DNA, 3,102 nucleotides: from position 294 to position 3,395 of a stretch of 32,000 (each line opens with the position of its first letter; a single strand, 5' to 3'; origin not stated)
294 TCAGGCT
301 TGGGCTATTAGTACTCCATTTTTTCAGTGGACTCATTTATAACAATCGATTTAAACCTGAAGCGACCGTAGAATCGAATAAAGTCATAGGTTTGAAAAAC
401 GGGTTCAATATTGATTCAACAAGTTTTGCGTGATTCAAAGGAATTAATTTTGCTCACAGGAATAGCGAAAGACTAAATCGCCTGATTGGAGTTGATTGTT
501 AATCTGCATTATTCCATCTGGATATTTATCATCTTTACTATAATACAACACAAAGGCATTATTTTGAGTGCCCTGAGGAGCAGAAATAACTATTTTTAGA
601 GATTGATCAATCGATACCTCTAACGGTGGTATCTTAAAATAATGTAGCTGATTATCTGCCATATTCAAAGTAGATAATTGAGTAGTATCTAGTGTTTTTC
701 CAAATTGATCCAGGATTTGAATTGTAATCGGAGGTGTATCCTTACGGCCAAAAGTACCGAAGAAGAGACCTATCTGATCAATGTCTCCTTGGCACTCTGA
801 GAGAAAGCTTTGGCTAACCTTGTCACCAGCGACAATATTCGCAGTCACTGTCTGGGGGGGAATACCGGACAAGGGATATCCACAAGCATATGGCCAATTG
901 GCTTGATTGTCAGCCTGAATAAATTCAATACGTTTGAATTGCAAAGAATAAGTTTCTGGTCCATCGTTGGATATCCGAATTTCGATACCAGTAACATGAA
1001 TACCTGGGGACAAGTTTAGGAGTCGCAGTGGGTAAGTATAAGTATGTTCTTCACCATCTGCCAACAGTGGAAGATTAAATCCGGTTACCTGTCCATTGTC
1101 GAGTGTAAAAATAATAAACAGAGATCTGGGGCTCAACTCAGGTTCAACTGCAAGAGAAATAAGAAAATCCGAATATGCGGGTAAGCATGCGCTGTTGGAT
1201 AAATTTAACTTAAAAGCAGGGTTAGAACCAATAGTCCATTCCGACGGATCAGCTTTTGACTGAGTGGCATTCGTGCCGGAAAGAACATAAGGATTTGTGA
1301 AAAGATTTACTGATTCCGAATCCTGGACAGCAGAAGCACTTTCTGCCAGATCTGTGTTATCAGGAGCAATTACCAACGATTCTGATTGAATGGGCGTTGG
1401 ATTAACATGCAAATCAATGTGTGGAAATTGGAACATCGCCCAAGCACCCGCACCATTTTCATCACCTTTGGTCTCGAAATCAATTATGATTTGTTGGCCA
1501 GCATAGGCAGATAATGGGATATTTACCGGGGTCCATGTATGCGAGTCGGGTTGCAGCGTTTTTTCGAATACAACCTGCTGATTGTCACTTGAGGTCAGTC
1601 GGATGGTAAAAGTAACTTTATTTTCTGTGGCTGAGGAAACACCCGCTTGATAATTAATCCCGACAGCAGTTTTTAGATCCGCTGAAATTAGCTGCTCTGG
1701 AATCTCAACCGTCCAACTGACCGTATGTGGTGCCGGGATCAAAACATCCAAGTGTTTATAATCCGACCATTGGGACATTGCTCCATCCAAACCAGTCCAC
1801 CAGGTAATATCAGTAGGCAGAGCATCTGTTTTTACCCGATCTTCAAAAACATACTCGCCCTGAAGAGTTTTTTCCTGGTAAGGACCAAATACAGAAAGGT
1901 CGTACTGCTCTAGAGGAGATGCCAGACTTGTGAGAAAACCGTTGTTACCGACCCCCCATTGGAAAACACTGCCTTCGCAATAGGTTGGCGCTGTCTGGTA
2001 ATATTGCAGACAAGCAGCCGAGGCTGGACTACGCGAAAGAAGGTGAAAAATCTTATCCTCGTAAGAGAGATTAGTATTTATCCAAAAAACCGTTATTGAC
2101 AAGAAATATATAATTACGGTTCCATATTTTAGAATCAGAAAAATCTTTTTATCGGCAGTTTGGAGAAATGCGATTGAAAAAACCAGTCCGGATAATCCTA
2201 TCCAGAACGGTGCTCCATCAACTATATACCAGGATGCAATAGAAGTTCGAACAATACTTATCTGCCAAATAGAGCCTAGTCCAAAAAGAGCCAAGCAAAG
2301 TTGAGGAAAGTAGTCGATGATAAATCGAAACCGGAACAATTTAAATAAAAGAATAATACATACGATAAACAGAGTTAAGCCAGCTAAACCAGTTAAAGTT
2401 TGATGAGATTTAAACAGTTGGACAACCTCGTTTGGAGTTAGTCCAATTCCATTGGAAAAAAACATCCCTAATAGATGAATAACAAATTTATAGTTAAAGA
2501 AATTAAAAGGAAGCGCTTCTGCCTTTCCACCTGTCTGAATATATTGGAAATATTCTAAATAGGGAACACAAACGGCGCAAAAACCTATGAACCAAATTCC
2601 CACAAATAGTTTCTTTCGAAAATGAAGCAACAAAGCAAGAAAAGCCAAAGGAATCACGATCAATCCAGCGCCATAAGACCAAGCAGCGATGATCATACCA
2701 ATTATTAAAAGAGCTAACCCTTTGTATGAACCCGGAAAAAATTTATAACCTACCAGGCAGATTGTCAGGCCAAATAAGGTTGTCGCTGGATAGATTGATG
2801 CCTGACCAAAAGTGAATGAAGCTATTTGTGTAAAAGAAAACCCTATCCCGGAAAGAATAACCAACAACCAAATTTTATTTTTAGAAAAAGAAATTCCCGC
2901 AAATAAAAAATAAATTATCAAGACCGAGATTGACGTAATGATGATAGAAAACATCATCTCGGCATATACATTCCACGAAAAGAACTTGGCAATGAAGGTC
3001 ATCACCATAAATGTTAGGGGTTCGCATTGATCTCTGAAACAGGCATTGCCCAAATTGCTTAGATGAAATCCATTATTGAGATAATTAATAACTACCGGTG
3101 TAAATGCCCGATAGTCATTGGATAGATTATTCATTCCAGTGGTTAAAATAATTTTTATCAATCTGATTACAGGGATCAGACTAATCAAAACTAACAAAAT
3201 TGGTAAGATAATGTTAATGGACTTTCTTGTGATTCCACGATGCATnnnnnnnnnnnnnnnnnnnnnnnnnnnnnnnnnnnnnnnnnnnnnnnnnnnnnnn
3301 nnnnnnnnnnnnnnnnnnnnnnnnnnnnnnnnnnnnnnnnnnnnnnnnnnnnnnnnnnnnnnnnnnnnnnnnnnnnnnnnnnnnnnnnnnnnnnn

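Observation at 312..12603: AT-rich ~12-kb accessory island bracketed by two unrelated transposase sequences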

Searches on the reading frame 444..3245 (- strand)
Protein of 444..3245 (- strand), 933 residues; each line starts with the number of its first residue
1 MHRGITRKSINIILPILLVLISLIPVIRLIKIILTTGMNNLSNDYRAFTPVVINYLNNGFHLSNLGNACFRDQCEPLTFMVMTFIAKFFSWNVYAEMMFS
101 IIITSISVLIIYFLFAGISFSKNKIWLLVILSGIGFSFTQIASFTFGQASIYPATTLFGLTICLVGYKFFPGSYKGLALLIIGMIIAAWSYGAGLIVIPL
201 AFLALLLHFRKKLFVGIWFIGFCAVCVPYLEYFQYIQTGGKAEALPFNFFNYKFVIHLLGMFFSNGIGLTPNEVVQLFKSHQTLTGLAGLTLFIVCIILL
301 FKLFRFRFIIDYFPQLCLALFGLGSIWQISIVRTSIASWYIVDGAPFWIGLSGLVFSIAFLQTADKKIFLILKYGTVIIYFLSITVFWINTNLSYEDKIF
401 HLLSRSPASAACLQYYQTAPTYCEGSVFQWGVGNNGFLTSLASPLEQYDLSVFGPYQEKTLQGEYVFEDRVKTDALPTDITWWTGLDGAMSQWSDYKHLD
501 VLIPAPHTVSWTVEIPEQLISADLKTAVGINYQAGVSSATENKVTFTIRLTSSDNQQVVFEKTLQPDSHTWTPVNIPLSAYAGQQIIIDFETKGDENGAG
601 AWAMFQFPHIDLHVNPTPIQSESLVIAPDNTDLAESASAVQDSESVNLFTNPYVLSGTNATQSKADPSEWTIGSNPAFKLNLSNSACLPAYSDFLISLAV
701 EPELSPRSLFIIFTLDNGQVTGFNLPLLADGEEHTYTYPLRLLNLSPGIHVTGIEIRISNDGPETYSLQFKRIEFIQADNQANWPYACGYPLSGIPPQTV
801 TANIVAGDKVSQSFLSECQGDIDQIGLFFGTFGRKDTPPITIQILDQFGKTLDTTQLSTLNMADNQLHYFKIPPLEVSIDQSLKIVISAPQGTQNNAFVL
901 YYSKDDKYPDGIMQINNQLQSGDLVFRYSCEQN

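Call 4: search_protein_families(library=pfam, proteins=[window:444-3245:-], max_evalue=0.01)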
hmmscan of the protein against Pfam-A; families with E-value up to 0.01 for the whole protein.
window:444-3245:- (933 aa): 0 families

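Call 5: search_protein_families(library=ncbifam, proteins=[window:444-3245:-], max_evalue=0.01)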
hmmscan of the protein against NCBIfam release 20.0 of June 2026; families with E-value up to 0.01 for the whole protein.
window:444-3245:- (933 aa): 0 families

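Call 12: search_protein_families(library=pfam, proteins=[window:444-3245:-], max_evalue=10)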
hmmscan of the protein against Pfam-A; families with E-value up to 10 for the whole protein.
window:444-3245:- (933 aa): 0 families

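Call 13: find_encoding_contigs(protein=window:444-3245:-, flank=10000, max_places=10)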
Protein window:444-3245:- (933 aa): no gene with exactly this product is on record in the collection.

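Call 25: find_homologous_proteins(query=window:444-3245:-)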
Query window:444-3245:- (933 aa): 39 proteins with E <= 0.001 among 8000 candidates.
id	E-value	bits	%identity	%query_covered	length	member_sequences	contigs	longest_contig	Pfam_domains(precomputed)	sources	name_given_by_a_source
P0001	0.0e+0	2134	100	100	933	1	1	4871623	-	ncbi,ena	-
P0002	0.0e+0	1271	59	99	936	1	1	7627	-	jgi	jgi:hypothetical protein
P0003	5.0e-240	817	42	97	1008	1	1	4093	-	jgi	jgi:hypothetical protein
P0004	2.3e-230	785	43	94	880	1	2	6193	-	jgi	-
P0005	2.6e-229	782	41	98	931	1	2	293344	-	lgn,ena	-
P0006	3.4e-209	715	42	81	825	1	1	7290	-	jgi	jgi:hypothetical protein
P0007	2.0e-165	570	34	98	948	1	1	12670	-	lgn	-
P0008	5.7e-163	562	33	99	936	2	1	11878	-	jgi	jgi:hypothetical protein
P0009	1.9e-159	551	34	100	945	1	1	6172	-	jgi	jgi:hypothetical protein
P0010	2.2e-122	428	33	82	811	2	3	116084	-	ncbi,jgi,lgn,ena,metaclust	ncbi:MAG: hypothetical protein WHX52_13585 [Anaerolineae bacterium]|metaclust:\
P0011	3.0e-121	424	32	80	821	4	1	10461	-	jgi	jgi:hypothetical protein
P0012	7.0e-117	410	31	79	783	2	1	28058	-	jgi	jgi:hypothetical protein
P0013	2.8e-110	388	31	83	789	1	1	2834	-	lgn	-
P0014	2.5e-102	362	32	83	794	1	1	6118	-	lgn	-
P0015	4.6e-102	361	31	77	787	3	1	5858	-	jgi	-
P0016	1.1e-98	350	31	78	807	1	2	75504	-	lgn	-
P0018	1.2e-91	326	30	78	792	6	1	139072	-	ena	-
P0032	4.5e-47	179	27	65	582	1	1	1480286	-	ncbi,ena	-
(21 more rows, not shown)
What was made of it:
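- The source record is a 4.87-Mb contig (call 25).
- Tried and rejected: This was so although the 933-aa protein is listed at 100% identity on a 4.87-Mb NCBI/ENA contig (call 25).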

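Call 26: find_encoding_contigs(protein=P0001, flank=10000, max_places=5)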
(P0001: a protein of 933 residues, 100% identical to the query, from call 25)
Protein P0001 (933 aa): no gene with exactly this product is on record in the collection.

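Call 27: list_cluster_members(proteins=[P0001, P0002, P0005, P0010])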
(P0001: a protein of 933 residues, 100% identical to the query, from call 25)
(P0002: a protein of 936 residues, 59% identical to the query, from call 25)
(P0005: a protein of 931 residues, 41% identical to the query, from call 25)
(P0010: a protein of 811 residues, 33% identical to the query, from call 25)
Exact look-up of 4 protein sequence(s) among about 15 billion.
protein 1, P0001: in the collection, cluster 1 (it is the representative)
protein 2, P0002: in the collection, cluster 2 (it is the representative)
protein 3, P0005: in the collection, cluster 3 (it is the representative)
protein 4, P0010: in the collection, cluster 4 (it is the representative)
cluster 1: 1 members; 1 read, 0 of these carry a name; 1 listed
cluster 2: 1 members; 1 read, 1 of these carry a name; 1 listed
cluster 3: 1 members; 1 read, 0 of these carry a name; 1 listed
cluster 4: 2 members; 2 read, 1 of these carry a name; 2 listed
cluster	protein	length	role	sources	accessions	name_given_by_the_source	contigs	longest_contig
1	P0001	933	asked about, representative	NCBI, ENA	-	-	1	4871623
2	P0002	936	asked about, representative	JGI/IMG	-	hypothetical protein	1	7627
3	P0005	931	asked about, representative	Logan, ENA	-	-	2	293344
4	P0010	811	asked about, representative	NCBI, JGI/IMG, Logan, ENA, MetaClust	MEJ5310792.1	MAG: hypothetical protein WHX52_13585 [Anaerolineae bacterium] | \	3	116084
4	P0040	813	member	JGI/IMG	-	-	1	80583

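Call 28: find_encoding_contigs(protein=P0002, flank=10000, max_places=3)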
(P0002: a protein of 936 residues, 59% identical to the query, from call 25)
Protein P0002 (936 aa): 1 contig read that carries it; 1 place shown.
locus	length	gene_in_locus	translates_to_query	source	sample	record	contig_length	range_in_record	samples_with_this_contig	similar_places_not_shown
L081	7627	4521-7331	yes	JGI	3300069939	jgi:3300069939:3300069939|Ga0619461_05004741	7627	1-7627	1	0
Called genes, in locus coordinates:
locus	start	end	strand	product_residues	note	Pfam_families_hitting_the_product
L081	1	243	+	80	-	?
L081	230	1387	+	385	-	-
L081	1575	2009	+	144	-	-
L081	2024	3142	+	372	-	PF01041:DegT_DnrJ_EryC1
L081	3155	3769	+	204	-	PF00583:Acetyltransf_1, PF13508:Acetyltransf_7, PF08445:FR47 (weak), PF13673:Acetyltransf_10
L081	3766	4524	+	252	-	PF13641:Glyco_tranf_2_3 (faint), PF00535:Glycos_transf_2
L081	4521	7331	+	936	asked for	-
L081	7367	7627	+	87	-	?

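Call 29: find_encoding_contigs(protein=P0005, flank=10000, max_places=3)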
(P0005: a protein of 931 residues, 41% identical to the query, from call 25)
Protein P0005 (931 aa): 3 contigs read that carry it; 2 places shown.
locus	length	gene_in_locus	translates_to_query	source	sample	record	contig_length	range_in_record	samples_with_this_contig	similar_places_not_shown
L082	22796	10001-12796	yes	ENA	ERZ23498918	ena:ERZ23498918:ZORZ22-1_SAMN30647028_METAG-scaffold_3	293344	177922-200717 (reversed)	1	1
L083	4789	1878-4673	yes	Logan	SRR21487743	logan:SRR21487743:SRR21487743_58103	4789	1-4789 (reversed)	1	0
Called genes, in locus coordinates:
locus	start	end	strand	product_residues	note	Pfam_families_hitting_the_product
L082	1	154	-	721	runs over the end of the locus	PF00107:ADH_zinc_N, PF01408:GFO_IDH_MocA, PF02894:GFO_IDH_MocA_C, PF22725:GFO_IDH_MocA_C3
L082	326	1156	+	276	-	PF01061:ABC2_membrane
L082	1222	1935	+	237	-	PF00005:ABC_tran, PF13304:AAA_21 (faint)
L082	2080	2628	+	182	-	PF00908:dTDP_sugar_isom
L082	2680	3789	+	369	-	PF01073:3Beta_HSD, PF01370:Epimerase, PF02719:Polysacc_synt_2, PF04321:RmlD_sub_bind, PF07993:NAD_binding_4, PF16363:GDP_Man_Dehyd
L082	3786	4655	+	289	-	PF00483:NTP_transferase, PF12804:NTP_transf_3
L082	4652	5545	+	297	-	PF01370:Epimerase, PF04321:RmlD_sub_bind, PF16363:GDP_Man_Dehyd, PF02719:Polysacc_synt_2 (faint), PF07993:NAD_binding_4 (weak)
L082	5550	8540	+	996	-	PF13489:Methyltransf_23, PF13649:Methyltransf_25, PF00535:Glycos_transf_2, PF10111:Glyco_tranf_2_2, PF00535:Glycos_transf_2, PF10111:Glyco_tranf_2_2, PF13506:Glyco_transf_21, PF13641:Glyco_tranf_2_3, +4 more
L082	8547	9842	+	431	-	PF21374:WsaF_N (weak), PF00534:Glycos_transf_1, PF13692:Glyco_trans_1_4, PF22772:WsaF_C, PF13524:Glyco_trans_1_2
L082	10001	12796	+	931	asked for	-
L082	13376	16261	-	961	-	-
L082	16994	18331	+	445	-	PF00534:Glycos_transf_1, PF13692:Glyco_trans_1_4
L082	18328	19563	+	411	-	PF13439:Glyco_transf_4, PF13579:Glyco_trans_4_4, PF20706:GT4-conflict, PF00534:Glycos_transf_1, PF13692:Glyco_trans_1_4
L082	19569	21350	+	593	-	PF10111:Glyco_tranf_2_2 (faint), PF13506:Glyco_transf_21 (weak), PF00535:Glycos_transf_2, PF13641:Glyco_tranf_2_3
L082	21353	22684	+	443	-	PF13524:Glyco_trans_1_2 (faint), PF00534:Glycos_transf_1 (weak), PF13692:Glyco_trans_1_4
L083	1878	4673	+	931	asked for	-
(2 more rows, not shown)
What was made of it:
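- A homologue in L082 sits in a Wzm/Wzt-rmlCBAD-WsaF-like rhamnan cluster (call 29).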

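Call 38: search_solved_structures(query=A2, max_evalue=1)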
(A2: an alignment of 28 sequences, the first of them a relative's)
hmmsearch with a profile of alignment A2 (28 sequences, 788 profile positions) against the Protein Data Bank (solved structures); distinct sequences matched with E-value up to 1: 4.
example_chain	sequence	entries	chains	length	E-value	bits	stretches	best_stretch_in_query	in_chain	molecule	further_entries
2j22_A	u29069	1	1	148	0.0017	19.7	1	495-605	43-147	FUCOLECTIN-RELATED PROTEIN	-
2qkv_A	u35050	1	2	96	0.8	10.8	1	568-617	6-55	Inactivation-no-after-potential D protein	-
6ire_B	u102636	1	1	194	0.81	10.8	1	555-616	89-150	Inactivation-no-after-potential D protein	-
3r0h_A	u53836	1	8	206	0.91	10.7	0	555-616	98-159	Inactivation-no-after-potential D protein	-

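Call 52: predict_structure(alignment_id=A2)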
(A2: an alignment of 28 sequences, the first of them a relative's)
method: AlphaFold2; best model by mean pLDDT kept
length: 933 residues; sequences in the alignment: 28
mean_pLDDT: 86.5   pTM: 0.79
mean pLDDT of the five models: 86.5, 86.2, 85.3, 85.2, 84.9
residues with pLDDT >= 90: 479; 70-90: 366; 50-70: 68; < 50: 20
segments of 3 or more residues with pLDDT < 50: 1-3, 634-642, 790-794
pLDDT, mean of each block of 10 residues (from residue 1): 61 88 94 91 87 90 84 88 95 95 97 92 90 94 88 96 97 96 96 93 92 94 92 75 64 93 84 79 95 93 89 96 94 85 95 93 74 88 94 88 91 94 89 84 93 95 92 80 90 92 91 94 96 64 88 92 86 96 96 74 93 83 79 54 70 86 90 92 75 90 89 87 91 90 79 90 88 80 52 57 85 87 83 78 91 85 72 81 92 87 79 90 84 59
secondary structure, 60 per line:
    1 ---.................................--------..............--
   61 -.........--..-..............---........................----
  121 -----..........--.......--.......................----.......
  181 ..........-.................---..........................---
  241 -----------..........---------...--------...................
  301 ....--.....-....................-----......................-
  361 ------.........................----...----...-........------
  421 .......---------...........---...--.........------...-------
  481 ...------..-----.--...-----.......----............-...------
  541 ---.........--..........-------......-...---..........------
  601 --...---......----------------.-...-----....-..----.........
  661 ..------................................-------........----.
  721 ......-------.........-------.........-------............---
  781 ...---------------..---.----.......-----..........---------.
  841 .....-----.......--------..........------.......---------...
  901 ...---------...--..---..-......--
elements in order (helices of 4 or more, strands of 3 or more residues): H4-35 H45-58 H62-68 H76-89 H93-116 H126-135 H138-144 H147-169 H174-190 H192-208 H212-237 H252-261 H282-304 H307-311 H313-332 H338-359 H367-391 H407-414 H421-427 H437-447 E456-460 H461-464 E471-473 E481-483 E500-502 E508-514 E519-530 E544-552 E555-564 E572-577 E585-594 E603-605 E609-614 H641-644 E655-662 E669-687 E691-700 E708-715 E720-726 E734-739 E750-758 E766-777 E809-815 E821-830 E840-845 E851-857 E866-875 E882-888 E898-903 E913-915 E926-931
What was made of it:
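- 444..3245 (-): 933-aa membrane protein of an unannotated family. It has 11 predicted TM helices with a GT-C-like fold, followed by three extracytoplasmic beta-sandwich (CBM-like) domains. It is the inferred polyprenyl-phosphate-sugar-dependent glycosyltransferase. AF2 model: pLDDT 86.5, pTM 0.79 (call 52).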

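Call 55: fold_search(model_id=the predicted structure, library=pdb)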
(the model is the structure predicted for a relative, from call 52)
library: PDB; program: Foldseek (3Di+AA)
matches with E <= 10: 1342; with E <= 0.001: 46
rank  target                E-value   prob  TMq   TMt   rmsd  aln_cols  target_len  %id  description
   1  6a48                  3.8e-07  1.00  0.12  0.17  21.4       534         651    8  Crystal structure of reelin N-terminal region (released 2019-06-19)
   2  6v1v_C                6.9e-07  1.00  0.12  0.14  24.6       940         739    8  VIP3B (VIP3B_2160) adapted for crystallization (released 2019-12-18)
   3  5b4x_A                7.8e-07  1.00  0.13  0.16  25.7       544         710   10  Crystal structure of the ApoER2 ectodomain in complex with the Reelin R56 fragment (released 2017-04-26)
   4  2e26_A                1.2e-06  1.00  0.13  0.16  25.6       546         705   10  Crystal structure of two repeat fragment of reelin (released 2007-05-22)
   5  3a7q_A                2.2e-06  1.00  0.11  0.14  24.4       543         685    8  Structural basis for specific recognition of reelin by its receptors (released 2010-03-23)
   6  6v1v_A                4.8e-06  0.99  0.12  0.14  24.3       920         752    8  VIP3B (VIP3B_2160) adapted for crystallization (released 2019-12-18)
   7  5b4x_C                5.5e-06  1.00  0.12  0.16  25.6       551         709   10  Crystal structure of the ApoER2 ectodomain in complex with the Reelin R56 fragment (released 2017-04-26)
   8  8zi4_A                1.9e-05  1.00  0.10  0.15  25.1       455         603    9  Cryo-EM structure of wtEP-trypsinogen (released 2025-05-21)
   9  4xup_F                2.4e-05  1.00  0.11  0.27  21.8       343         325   10  Structure of the N-terminal CBM22-1-CBM22-2 tandem domain from Paenibacillus barcinonensis Xyn10C (released 2015-06-03)
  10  4xup_A                3.0e-05  1.00  0.11  0.27  19.5       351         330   10  Structure of the N-terminal CBM22-1-CBM22-2 tandem domain from Paenibacillus barcinonensis Xyn10C (released 2015-06-03)
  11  2ygl_A                3.4e-05  1.00  0.13  0.31  18.8       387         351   11  The X-ray crystal structure of tandem CBM51 modules of Sp3GH98, the family 98 glycoside hydrolase from Streptococcus p (released 2011-06-22)
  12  8zj4_A                4.0e-05  1.00  0.09  0.14  25.1       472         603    7  trypsinogen-EP-N619A (released 2025-05-21)
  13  6qfo                  4.2e-05  1.00  0.11  0.08  23.8       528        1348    8  EngBF DARPin Fusion 9b 3G124 (released 2019-11-06)
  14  4xup_D                4.6e-05  1.00  0.11  0.27  19.3       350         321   10  Structure of the N-terminal CBM22-1-CBM22-2 tandem domain from Paenibacillus barcinonensis Xyn10C (released 2015-06-03)
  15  8ziy_A                5.4e-05  1.00  0.11  0.16  25.3       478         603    9  trypsinogen-EP-E574A (released 2025-05-21)
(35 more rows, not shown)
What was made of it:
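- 444..3245 (-): Foldseek on the whole model hits AftD, EmbC, ArnT and OST (call 55).
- Closest known: Arn. Same: ArnT is among the fold hits (call 55).
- Tried and rejected: The whole-model Foldseek search was dominated by beta-sandwich matches (call 55).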
